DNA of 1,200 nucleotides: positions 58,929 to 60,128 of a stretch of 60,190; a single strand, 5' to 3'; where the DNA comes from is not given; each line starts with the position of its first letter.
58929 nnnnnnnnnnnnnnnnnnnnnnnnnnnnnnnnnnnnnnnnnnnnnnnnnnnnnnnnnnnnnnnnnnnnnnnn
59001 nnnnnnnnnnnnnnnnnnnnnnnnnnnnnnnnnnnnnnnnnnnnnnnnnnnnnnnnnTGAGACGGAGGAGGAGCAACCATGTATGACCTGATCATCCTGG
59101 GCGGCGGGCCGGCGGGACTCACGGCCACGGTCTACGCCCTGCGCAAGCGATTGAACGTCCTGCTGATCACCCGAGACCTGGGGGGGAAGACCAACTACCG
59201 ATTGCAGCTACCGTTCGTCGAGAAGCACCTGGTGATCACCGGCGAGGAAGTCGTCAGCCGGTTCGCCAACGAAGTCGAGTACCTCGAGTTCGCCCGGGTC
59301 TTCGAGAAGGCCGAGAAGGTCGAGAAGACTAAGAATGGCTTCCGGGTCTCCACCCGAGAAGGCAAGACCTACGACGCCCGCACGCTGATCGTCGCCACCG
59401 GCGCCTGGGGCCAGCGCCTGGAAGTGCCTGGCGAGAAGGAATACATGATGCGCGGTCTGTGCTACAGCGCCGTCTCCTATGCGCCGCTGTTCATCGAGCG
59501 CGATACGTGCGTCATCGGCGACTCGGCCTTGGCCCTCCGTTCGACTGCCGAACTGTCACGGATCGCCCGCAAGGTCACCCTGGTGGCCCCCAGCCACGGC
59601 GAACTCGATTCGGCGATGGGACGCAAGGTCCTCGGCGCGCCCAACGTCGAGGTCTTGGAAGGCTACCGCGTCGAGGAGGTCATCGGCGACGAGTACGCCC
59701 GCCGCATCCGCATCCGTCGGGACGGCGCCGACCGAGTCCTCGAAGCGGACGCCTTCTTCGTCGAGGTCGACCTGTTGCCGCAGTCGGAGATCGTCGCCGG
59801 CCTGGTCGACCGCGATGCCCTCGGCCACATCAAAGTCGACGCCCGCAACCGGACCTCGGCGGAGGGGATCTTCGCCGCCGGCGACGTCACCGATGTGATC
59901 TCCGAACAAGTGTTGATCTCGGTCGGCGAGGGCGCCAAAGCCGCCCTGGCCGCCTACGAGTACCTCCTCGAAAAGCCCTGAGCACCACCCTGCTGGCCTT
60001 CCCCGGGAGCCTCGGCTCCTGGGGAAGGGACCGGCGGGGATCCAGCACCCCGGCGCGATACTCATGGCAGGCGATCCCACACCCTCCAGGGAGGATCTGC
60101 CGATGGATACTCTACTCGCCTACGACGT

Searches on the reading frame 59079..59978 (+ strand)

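Call 68: search_protein_families(library=pfam, proteins=[window:59079-59978:+], max_evalue=0.001)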
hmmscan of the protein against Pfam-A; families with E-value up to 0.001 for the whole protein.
window:59079-59978:+ (300 aa): 8 families
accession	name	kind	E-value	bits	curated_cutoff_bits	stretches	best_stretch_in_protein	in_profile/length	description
PF07992.20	Pyr_redox_2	-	1.2e-31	110.7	26.1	1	2-285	1-291/291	Pyridine nucleotide-disulphide oxidoreductase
PF13738.12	Pyr_redox_3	-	3.4e-14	53.2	30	1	67-175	92-199/305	Pyridine nucleotide-disulphide oxidoreductase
PF01266.30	DAO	-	8.2e-08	32.6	27.9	0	3-36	1-35/353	FAD dependent oxidoreductase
PF03486.20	HI0933_like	-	5.5e-07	29.7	50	0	3-32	2-31/244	HI0933-like protein Rossmann domain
PF12831.13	FAD_oxidored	-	2.1e-06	27.8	27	1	3-66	1-64/416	FAD dependent oxidoreductase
PF01134.28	GIDA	-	2e-05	24.3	22.1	0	3-34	1-32/391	Glucose inhibited division protein A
PF00890.30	FAD_binding_2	-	6.8e-05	22.7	20.4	0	3-32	1-30/414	FAD binding domain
PF01946.23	Thi4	-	0.00042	20.1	26.2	0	3-34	19-51/235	Thi4 family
